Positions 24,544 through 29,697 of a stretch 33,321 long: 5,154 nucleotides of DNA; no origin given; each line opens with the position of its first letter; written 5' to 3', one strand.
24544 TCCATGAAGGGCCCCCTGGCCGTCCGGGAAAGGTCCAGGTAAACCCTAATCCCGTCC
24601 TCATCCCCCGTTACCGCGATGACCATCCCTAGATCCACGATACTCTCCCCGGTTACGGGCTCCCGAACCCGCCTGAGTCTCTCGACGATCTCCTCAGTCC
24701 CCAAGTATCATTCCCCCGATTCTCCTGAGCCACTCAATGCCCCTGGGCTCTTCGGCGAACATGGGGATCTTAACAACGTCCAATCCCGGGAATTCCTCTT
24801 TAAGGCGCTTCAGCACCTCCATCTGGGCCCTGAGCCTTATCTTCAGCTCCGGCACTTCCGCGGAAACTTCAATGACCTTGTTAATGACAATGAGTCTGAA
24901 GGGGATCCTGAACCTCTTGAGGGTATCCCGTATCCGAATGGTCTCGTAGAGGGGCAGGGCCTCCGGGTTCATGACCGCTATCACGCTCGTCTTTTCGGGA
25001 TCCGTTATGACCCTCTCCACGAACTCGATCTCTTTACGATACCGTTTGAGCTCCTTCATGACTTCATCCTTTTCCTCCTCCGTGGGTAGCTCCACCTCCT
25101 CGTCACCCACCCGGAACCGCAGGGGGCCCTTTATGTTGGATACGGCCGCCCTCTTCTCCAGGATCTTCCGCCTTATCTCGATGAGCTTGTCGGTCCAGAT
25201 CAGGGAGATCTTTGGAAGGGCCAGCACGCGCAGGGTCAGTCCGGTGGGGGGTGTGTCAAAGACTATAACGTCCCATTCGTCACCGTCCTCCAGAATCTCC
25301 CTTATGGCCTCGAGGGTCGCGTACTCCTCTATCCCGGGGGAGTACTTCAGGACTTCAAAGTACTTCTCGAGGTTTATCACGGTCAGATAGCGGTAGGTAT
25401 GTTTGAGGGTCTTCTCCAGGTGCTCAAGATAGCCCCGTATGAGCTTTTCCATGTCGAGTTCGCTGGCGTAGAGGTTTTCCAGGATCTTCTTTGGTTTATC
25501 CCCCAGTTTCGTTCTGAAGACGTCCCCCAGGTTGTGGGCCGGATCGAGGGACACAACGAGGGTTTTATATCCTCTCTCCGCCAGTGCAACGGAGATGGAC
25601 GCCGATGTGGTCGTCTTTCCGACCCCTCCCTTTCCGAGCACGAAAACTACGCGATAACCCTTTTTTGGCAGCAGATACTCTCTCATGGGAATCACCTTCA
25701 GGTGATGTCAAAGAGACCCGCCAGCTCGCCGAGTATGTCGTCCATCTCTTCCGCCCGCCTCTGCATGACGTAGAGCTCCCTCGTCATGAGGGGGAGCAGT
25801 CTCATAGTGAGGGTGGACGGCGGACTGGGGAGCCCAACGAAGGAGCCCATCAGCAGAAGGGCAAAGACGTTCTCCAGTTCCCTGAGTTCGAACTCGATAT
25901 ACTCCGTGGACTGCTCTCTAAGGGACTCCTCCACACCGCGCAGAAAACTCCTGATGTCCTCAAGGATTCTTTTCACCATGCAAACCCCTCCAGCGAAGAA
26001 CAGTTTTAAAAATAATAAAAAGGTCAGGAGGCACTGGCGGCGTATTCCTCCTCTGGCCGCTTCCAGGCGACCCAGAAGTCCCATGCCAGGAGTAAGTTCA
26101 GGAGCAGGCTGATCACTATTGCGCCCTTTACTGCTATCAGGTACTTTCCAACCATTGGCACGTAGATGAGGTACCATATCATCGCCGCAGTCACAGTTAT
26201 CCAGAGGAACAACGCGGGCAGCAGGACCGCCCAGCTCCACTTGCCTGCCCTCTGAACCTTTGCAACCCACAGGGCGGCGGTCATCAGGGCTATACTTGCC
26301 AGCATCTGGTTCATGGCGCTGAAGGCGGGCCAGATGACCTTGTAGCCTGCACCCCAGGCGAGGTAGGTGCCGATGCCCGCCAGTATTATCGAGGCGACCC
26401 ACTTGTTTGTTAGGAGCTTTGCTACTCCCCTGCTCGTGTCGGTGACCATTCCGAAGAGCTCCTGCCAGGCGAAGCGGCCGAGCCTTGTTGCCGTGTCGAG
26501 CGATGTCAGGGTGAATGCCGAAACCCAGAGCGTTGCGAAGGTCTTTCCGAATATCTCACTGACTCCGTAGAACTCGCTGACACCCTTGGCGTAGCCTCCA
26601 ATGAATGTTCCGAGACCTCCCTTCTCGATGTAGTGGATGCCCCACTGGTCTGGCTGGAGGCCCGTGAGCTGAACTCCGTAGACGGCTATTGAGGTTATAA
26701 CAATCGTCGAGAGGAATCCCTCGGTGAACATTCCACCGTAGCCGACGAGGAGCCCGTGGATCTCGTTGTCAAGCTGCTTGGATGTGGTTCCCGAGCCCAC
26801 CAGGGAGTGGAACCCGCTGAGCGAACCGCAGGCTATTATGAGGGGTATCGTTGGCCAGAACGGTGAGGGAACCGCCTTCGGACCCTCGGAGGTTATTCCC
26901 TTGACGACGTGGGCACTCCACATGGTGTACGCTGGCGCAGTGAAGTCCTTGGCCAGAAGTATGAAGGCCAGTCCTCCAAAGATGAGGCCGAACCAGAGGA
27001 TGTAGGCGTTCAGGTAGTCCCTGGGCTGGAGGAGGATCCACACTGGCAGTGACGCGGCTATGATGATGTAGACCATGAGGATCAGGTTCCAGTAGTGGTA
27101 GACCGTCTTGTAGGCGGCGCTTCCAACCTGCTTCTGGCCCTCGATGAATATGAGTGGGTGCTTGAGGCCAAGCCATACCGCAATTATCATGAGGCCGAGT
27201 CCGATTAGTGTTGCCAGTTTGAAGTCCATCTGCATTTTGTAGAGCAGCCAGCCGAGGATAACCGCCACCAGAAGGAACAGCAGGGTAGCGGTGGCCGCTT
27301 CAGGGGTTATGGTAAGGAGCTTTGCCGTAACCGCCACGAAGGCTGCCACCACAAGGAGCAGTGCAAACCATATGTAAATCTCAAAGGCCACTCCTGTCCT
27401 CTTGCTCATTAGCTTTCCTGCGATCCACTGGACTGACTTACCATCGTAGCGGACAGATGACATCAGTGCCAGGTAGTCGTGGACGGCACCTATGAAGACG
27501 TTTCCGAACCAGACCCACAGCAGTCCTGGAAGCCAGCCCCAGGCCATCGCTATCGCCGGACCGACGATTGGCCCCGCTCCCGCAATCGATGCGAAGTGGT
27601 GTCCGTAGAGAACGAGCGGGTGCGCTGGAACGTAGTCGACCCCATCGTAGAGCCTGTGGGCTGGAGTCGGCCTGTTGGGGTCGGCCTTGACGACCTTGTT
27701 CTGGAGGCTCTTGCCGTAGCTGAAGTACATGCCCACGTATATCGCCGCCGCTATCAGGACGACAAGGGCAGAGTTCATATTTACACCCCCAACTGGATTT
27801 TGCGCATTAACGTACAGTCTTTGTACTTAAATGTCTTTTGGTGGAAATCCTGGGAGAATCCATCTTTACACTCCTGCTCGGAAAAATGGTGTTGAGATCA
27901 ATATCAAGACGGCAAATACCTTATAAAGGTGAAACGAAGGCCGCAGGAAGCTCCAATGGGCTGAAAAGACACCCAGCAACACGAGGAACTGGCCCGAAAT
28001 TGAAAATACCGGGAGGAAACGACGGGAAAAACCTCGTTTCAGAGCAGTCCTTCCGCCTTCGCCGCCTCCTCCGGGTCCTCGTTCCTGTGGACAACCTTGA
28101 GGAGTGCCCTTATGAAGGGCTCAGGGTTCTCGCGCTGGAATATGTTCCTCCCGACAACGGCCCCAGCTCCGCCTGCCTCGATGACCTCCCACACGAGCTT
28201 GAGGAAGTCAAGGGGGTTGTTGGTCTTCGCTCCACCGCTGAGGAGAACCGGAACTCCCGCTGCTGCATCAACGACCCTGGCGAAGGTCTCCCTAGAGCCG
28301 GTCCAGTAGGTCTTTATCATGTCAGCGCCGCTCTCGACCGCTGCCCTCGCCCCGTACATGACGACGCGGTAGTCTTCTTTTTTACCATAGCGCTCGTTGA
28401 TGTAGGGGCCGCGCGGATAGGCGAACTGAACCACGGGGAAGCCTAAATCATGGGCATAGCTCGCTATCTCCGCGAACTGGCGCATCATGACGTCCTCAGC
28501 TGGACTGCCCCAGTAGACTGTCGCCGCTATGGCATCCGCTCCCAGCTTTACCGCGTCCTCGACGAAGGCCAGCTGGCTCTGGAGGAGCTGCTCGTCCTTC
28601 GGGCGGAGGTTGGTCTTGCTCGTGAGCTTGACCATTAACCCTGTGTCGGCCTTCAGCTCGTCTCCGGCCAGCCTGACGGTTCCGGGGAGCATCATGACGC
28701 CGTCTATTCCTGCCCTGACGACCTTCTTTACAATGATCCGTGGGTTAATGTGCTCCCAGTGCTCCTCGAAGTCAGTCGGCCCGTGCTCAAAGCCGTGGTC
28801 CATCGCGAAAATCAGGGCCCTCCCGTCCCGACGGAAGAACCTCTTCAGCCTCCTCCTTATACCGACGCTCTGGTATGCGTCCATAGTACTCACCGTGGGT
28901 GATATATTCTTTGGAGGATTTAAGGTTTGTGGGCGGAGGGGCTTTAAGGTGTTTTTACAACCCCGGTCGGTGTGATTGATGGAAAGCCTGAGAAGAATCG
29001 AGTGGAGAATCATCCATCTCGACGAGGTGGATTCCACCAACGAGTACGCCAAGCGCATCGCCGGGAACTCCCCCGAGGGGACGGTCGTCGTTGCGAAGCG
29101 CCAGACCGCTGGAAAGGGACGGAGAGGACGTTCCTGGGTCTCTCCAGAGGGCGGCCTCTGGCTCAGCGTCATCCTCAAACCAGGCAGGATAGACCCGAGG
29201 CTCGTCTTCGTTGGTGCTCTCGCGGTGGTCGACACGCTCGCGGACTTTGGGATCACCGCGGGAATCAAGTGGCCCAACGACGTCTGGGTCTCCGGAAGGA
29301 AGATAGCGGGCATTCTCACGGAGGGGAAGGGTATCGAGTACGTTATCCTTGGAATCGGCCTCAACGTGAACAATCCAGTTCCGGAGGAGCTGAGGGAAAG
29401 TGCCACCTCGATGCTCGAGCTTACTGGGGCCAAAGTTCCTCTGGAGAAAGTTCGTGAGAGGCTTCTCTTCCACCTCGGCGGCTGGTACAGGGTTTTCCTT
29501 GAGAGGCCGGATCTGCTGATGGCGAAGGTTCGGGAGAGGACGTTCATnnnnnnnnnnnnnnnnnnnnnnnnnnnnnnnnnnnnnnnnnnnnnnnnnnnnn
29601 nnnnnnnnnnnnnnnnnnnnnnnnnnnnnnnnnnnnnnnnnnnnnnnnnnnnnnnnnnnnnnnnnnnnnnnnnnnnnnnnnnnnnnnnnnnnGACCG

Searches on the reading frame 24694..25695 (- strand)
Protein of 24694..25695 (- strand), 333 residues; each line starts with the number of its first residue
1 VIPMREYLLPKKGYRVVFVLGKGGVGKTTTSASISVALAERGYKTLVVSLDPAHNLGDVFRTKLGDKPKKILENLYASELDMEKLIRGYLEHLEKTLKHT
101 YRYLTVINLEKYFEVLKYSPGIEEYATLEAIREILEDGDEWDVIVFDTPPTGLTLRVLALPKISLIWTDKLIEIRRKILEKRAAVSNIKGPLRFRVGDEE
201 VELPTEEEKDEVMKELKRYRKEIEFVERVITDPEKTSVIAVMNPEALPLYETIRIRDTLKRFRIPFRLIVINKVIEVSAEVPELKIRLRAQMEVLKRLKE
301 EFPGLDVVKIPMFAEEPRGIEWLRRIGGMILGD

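Call 60: search_protein_families(library=pfam, proteins=[window:24694-25695:-], max_evalue=0.00001)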
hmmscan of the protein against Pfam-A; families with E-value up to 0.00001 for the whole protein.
window:24694-25695:- (333 aa): 5 families
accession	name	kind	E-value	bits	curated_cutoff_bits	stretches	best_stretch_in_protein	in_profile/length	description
PF02374.21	ArsA_ATPase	-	5e-73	246.4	24.3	1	15-330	2-303/305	Anion-transporting ATPase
PF13614.12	AAA_31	-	3e-15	57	27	1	18-157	6-134/177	AAA domain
PF01656.29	CbiA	-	2.1e-12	47.6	25.4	1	17-107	2-79/125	CobQ/CobB/MinD/ParA nucleotide binding domain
PF00142.24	Fer4_NifH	-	1.1e-07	32.1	25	1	17-57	3-43/271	4Fe-4S iron sulfur cluster binding proteins, NifH/frxC family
PF10609.15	ParA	-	3.9e-06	26.9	27.1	0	18-51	8-41/246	NUBPL iron-transfer P-loop NTPase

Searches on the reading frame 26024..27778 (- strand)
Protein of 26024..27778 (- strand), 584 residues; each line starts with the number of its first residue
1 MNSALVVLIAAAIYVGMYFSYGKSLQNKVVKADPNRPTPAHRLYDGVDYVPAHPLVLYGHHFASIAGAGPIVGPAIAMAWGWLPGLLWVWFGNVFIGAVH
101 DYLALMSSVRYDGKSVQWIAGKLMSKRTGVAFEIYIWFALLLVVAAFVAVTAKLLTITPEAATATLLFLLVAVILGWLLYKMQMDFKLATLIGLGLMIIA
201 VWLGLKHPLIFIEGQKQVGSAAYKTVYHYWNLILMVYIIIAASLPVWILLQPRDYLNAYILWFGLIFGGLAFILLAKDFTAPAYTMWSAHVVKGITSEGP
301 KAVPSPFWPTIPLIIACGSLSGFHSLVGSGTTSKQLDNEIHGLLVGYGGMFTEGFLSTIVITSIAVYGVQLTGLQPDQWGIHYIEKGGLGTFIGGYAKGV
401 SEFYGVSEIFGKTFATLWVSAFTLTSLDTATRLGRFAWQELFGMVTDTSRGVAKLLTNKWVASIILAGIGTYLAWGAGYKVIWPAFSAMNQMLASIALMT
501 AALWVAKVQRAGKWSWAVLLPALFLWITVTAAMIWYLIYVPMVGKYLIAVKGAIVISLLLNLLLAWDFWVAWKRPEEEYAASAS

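Call 60: search_protein_families(library=pfam, proteins=[window:26024-27778:-], max_evalue=0.00001)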
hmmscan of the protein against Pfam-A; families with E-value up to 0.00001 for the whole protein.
window:26024-27778:- (584 aa): 1 family
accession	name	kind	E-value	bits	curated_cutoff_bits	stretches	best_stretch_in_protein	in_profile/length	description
PF02554.20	CstA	-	1.8e-131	440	27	2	2-366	1-353/560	Carbon starvation protein CstA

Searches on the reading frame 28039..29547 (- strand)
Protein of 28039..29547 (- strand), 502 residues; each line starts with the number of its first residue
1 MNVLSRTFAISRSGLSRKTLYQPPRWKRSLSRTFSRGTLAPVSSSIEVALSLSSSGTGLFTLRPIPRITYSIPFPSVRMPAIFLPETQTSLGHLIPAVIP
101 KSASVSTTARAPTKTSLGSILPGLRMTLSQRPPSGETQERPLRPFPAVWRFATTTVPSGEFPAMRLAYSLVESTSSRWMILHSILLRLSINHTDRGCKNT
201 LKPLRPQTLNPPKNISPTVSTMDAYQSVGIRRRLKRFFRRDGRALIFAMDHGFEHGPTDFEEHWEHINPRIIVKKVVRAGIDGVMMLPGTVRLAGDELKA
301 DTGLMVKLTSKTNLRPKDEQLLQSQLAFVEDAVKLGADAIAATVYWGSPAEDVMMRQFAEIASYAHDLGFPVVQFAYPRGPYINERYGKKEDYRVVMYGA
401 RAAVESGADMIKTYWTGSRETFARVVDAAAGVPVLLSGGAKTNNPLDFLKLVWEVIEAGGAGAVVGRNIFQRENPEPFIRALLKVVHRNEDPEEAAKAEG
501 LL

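Call 60: search_protein_families(library=pfam, proteins=[window:28039-29547:-], max_evalue=0.00001)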
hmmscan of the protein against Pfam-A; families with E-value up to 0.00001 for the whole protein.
window:28039-29547:- (502 aa): 1 family
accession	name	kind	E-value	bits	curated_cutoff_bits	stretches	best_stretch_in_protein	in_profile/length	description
PF01791.15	DeoC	-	2.1e-40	139.2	23.8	1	245-472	2-229/229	DeoC/LacD family aldolase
